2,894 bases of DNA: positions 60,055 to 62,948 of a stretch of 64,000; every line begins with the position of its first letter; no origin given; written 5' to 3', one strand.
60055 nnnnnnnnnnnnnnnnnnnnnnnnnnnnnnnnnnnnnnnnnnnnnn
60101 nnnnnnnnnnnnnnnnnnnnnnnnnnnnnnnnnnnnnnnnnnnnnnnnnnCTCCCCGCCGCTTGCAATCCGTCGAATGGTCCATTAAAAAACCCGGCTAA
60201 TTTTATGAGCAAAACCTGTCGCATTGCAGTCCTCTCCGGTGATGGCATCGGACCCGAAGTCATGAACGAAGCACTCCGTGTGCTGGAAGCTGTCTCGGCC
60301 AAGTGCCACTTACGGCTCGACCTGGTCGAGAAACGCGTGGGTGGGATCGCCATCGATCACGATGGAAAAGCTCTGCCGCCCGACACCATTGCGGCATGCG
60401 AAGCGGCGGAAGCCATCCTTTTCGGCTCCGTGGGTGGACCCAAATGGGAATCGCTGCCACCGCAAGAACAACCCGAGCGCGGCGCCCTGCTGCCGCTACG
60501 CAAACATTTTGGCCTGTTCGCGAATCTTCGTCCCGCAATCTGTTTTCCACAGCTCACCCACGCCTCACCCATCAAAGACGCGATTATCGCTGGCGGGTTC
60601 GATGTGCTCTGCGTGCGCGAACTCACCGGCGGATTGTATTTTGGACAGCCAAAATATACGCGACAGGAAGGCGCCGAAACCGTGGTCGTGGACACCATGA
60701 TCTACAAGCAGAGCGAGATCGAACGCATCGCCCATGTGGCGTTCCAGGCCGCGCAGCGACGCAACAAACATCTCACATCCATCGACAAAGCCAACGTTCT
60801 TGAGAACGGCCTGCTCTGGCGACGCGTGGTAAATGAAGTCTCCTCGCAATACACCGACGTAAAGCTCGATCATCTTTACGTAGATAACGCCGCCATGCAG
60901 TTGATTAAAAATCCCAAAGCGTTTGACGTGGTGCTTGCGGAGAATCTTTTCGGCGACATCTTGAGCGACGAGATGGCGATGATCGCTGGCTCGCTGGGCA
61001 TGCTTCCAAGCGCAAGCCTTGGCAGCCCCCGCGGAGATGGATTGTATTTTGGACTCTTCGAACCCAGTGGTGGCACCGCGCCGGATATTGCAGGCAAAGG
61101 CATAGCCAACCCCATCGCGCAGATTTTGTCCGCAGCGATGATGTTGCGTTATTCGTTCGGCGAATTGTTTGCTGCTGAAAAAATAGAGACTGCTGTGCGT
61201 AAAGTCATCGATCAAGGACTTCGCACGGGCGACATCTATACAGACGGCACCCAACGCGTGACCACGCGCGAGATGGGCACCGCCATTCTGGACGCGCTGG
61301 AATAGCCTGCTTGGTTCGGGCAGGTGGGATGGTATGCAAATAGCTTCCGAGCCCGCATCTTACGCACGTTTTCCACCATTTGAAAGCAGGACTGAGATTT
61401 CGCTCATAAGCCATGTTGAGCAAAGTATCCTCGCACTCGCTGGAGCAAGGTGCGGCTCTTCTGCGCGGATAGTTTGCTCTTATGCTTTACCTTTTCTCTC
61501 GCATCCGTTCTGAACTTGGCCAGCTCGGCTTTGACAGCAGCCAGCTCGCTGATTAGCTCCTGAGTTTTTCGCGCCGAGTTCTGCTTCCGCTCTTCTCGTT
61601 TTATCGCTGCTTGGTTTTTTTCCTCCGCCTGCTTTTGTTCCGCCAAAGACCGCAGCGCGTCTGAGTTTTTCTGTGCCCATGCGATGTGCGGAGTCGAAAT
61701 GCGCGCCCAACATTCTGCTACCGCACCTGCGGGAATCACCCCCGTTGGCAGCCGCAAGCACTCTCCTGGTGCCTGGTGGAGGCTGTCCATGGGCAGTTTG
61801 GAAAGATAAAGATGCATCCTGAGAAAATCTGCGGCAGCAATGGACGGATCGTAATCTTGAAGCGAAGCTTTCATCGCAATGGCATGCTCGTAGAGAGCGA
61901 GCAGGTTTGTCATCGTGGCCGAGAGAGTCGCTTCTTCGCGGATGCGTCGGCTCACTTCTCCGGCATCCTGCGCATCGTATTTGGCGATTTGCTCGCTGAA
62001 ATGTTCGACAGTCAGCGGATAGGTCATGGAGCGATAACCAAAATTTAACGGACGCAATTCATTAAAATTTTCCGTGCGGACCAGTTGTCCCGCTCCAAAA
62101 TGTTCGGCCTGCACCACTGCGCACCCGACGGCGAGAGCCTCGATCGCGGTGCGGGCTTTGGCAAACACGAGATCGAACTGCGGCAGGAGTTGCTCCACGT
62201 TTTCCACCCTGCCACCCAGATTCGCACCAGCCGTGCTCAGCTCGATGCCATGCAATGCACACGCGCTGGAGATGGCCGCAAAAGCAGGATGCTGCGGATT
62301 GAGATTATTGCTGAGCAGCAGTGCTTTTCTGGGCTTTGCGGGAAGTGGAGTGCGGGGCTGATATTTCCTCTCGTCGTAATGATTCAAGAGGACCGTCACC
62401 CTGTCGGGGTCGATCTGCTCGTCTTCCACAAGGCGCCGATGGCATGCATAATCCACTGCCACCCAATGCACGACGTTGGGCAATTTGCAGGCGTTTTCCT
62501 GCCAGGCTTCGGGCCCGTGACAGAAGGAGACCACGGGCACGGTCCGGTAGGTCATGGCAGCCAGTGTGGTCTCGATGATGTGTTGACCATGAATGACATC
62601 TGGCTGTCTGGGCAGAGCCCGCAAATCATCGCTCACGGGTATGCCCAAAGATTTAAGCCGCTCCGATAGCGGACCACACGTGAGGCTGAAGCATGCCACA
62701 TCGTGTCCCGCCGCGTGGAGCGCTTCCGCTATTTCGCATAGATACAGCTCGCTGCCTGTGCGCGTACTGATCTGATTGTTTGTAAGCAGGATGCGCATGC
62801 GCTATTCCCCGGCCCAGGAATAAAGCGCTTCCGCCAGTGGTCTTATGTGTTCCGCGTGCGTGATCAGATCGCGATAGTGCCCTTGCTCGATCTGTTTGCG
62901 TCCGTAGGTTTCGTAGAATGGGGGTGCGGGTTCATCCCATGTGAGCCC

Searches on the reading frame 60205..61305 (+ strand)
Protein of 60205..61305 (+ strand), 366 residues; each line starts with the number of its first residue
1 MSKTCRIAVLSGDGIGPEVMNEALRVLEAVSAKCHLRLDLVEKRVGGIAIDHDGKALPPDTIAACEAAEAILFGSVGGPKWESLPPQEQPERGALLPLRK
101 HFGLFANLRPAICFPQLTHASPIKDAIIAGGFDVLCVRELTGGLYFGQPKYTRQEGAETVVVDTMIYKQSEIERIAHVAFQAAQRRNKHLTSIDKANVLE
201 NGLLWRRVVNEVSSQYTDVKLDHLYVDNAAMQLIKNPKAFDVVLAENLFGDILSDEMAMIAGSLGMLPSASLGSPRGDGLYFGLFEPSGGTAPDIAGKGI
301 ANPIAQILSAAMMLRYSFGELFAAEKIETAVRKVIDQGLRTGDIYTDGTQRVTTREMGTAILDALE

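Call 3: search_protein_families(library=pfam, proteins=[window:60205-61305:+], max_evalue=0.01)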
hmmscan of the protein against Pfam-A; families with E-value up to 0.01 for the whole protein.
window:60205-61305:+ (366 aa): 1 family
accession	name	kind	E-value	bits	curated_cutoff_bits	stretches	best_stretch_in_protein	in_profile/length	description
PF00180.25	Iso_dh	-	6e-135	450.4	27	1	7-361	2-348/348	Isocitrate/isopropylmalate dehydrogenase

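Call 4: search_protein_families(library=ncbifam, proteins=[window:60205-61305:+], max_evalue=0.01)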
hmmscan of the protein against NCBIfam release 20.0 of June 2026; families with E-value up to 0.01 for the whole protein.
window:60205-61305:+ (366 aa): 18 families
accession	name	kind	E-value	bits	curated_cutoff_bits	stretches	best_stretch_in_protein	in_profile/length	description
TIGR00169.1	leuB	equivalog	2e-147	490.8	353.2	1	6-360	1-348/349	3-isopropylmalate dehydrogenase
TIGR02088.1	LEU3_arch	subfamily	4.1e-83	279.3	409.8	1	7-359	1-321/324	isopropylmalate/isohomocitrate dehydrogenases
NF002898.0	PRK03437.1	equivalog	4.4e-82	276.1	393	1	1-365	1-345/347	3-isopropylmalate dehydrogenase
NF040626.1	AksF2_Meth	equivalog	2.1e-74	250.7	540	1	6-364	3-329/333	homoisocitrate dehydrogenase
NF040619.1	AksF_Meth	equivalog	3.9e-74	249.8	500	1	6-346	3-332/343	homoisocitrate dehydrogenase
TIGR02089.1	TTC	equivalog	3.9e-74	249.7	470.4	1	3-364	2-351/352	tartrate dehydrogenase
NF006048.0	PRK08194.1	equivalog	1.3e-65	221.8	501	1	3-363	2-347/352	tartrate dehydrogenase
NF006673.0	PRK09222.1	equivalog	2e-62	211.8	509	1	2-365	2-341/482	NADP-dependent isocitrate dehydrogenase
NF006529.0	PRK08997.1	equivalog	2.3e-62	210.9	510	1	5-363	4-333/335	isocitrate dehydrogenase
NF040855.1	iso_homocit_dh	equivalog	3.5e-58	197.5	680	1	6-361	3-315/345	isocitrate--homoisocitrate dehydrogenase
TIGR02924.1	ICDH_alpha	equivalog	5.6e-51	174.1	561.35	1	6-365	2-337/473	isocitrate dehydrogenase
TIGR00175.1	mito_nad_idh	equivalog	2.5e-46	158.4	432.4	1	6-349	5-322/334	isocitrate dehydrogenase (NAD(+))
TIGR00183.1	prok_nadp_idh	equivalog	7.3e-28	97.5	567.3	2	204-365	262-416/417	isocitrate dehydrogenase (NADP(+))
NF005036.0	PRK06451.1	equivalog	1.4e-27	96.5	484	2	219-364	268-407/412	NADP-dependent isocitrate dehydrogenase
NF005425.0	PRK07006.1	equivalog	2.4e-22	79.3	490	1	205-363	263-414/416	NADP-dependent isocitrate dehydrogenase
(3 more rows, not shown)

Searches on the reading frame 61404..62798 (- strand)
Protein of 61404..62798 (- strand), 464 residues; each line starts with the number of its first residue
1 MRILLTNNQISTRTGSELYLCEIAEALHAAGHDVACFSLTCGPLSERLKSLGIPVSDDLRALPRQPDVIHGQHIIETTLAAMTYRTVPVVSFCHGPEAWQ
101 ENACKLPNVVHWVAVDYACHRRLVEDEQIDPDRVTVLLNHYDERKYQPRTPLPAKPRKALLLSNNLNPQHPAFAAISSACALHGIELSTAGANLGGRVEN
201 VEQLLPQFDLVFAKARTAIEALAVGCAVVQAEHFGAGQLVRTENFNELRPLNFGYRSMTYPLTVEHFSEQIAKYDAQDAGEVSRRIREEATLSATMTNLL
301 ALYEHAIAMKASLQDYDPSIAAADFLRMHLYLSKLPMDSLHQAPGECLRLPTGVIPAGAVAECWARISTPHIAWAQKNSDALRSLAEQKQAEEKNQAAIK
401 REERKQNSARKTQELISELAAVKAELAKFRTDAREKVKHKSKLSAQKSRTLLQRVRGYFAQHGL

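Call 42: search_protein_families(library=pfam, proteins=[window:61404-62798:-], max_evalue=0.001)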
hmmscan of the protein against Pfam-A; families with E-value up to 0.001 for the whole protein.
window:61404-62798:- (464 aa): 3 families
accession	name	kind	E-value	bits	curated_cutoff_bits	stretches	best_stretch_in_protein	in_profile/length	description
PF13439.12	Glyco_transf_4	-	4.7e-10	40.2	28.5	1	15-142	3-167/170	Glycosyltransferase Family 4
PF13579.12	Glyco_trans_4_4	-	1.7e-06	28.9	29.7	1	14-124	1-125/158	Glycosyl transferase 4-like domain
PF13477.12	Glyco_trans_4_2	-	0.00082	20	23.4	0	15-42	8-35/139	Glycosyl transferase 4-like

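Call 57: search_protein_families(library=ncbifam, proteins=[window:61404-62798:-], max_evalue=0.00001)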
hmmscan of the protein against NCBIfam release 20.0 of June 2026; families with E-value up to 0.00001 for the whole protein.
window:61404-62798:- (464 aa): 0 families
